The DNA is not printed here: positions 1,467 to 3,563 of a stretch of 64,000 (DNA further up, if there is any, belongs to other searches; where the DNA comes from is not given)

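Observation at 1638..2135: Three tandem helical repeats fused to the N-terminus of the ETF alpha (FixB) subunit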

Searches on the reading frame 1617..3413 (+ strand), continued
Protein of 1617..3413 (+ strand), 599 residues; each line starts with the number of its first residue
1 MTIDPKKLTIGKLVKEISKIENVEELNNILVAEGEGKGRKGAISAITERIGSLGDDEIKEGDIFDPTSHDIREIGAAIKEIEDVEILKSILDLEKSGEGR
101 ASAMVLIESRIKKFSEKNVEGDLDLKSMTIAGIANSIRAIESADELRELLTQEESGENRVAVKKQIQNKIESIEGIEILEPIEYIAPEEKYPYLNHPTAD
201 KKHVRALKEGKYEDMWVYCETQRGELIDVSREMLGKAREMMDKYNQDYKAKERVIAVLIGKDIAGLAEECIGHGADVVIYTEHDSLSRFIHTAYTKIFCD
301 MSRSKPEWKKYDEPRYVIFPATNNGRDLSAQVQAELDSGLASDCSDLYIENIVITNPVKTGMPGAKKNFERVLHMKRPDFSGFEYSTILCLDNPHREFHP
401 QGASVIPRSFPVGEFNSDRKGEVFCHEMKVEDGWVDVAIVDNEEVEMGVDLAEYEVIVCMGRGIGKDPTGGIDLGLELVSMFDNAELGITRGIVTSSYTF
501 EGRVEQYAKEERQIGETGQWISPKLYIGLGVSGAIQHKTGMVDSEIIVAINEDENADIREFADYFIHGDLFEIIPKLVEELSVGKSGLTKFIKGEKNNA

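Call 70: search_solved_structures(query=window:1617-3413:+, max_evalue=0.00001)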
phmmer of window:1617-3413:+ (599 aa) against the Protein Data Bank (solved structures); distinct sequences matched with E-value up to 0.00001: 15.
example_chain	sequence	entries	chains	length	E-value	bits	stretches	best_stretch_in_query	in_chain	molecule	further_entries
4kpu_A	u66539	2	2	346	3.3e-40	141.5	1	204-583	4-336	Electron transfer flavoprotein alpha subunit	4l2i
6fah_A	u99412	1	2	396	1.4e-39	139.5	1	205-582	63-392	Caffeyl-CoA reductase-Etf complex subunit CarE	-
7koe_B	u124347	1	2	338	3.4e-38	134.9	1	215-588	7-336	Electron transfer flavoprotein, alpha subunit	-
5ol2_A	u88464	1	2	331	7.2e-38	133.8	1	219-586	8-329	Electron transfer flavoprotein large subunit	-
7qh2_A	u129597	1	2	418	8.6e-28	100.5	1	206-579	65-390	Lactate dehydrogenase (NAD(+),ferredoxin) subunit LctC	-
1efp_A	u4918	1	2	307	2.1e-20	76.1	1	485-579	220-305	PROTEIN (ELECTRON TRANSFER FLAVOPROTEIN)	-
1efv_A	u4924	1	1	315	3.2e-18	69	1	434-581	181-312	ELECTRON TRANSFER FLAVOPROTEIN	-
1t9g_R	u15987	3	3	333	3.7e-18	68.8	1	434-581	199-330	Electron transfer flavoprotein alpha-subunit, mitochondrial | Electron transfer flavoprotein alpha-subunit, mitochondrial precursor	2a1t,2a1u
5ow0_A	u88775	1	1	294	3.4e-15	58.9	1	440-581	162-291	Electron transfer flavoprotein, alpha subunit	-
3ih5_A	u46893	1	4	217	3.3e-11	45.8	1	214-431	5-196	Electron transfer flavoprotein alpha-subunit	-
1o94_D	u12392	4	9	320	1.2e-10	44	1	449-581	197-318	ELECTRON TRANSFER FLAVOPROTEIN ALPHA-SUBUNIT | ELECTRON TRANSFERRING FLAVOPROTEIN ALPHA-SUBUNIT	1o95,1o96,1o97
3clu_D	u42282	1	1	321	1.6e-10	43.5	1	449-581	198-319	Electron transfer flavoprotein subunit alpha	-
3clr_D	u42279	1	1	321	1.6e-10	43.5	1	449-581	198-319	Electron transfer flavoprotein subunit alpha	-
3clt_D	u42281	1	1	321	1.9e-10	43.3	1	449-581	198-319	Electron transfer flavoprotein subunit alpha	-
3cls_D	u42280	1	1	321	2.1e-10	43.2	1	450-581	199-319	Electron transfer flavoprotein subunit alpha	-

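Call 77: find_encoding_contigs(protein=P0029, flank=5000, max_places=1)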
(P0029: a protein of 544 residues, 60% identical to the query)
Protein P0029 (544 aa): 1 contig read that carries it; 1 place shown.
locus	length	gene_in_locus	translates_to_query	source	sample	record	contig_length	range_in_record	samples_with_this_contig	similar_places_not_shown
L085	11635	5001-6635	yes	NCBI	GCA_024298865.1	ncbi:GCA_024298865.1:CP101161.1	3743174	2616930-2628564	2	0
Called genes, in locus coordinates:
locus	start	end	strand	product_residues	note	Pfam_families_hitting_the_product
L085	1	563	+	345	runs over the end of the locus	PF00348:polyprenyl_synt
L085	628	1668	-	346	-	-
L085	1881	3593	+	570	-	PF00749:tRNA-synt_1c, PF03950:tRNA-synt_1c_C, PF20974:tRNA-synt_1c_C2 (weak)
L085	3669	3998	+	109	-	PF13484:Fer4_16 (faint), PF13183:Fer4_8 (faint), PF25160:LdpA_Fe-S-bd (faint), PF13237:Fer4_10, PF14697:Fer4_21 (weak), PF13187:Fer4_9, PF12838:Fer4_7 (weak), PF00037:Fer4, +2 more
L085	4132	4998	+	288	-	PF01012:ETF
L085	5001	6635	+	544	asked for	PF26450:DUF8129 (faint), PF01012:ETF, PF00766:ETF_alpha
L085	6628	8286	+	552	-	PF01266:DAO (faint), PF01494:FAD_binding_3, PF12831:FAD_oxidored (weak)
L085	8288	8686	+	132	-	PF26240:DUF8055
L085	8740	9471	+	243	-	PF13302:Acetyltransf_3 (faint), PF13420:Acetyltransf_4, PF00583:Acetyltransf_1, PF13508:Acetyltransf_7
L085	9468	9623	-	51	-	PF26046:DUF8014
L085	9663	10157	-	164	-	PF04306:DUF456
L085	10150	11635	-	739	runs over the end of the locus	PF08351:TmcA_N, PF05127:NAT10_TcmA_helicase, PF13718:GNAT_acetyltr_2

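Call 78: find_encoding_contigs(protein=P0018, flank=5000, max_places=1)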
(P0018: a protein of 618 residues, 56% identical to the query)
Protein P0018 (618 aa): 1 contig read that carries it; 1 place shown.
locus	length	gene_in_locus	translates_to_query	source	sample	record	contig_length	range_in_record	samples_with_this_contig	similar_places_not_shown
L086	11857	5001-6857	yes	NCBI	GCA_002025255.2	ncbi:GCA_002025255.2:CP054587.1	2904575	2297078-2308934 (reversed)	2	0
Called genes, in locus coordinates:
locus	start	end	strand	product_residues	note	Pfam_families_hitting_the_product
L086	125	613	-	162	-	PF04306:DUF456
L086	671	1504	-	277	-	PF24038:DUF7347, PF24042:DUF7351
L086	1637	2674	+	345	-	PF00005:ABC_tran, PF13304:AAA_21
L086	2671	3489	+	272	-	PF12698:ABC2_membrane_3 (weak)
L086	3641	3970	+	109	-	PF13183:Fer4_8 (faint), PF12797:Fer4_2 (faint), PF12837:Fer4_6 (faint), PF13237:Fer4_10 (weak), PF13187:Fer4_9, PF14697:Fer4_21 (weak), PF12838:Fer4_7, PF00037:Fer4, +1 more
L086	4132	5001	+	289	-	PF01012:ETF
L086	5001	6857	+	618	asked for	PF26450:DUF8129 (faint), PF01012:ETF, PF00766:ETF_alpha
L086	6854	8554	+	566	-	PF01494:FAD_binding_3, PF07992:Pyr_redox_2 (faint), PF01266:DAO (faint), PF12831:FAD_oxidored (weak)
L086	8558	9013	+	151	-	PF26240:DUF8055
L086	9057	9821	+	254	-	PF13302:Acetyltransf_3 (weak), PF13420:Acetyltransf_4, PF00583:Acetyltransf_1, PF13508:Acetyltransf_7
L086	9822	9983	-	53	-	PF26046:DUF8014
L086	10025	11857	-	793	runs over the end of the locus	PF08351:TmcA_N, PF05127:NAT10_TcmA_helicase, PF13718:GNAT_acetyltr_2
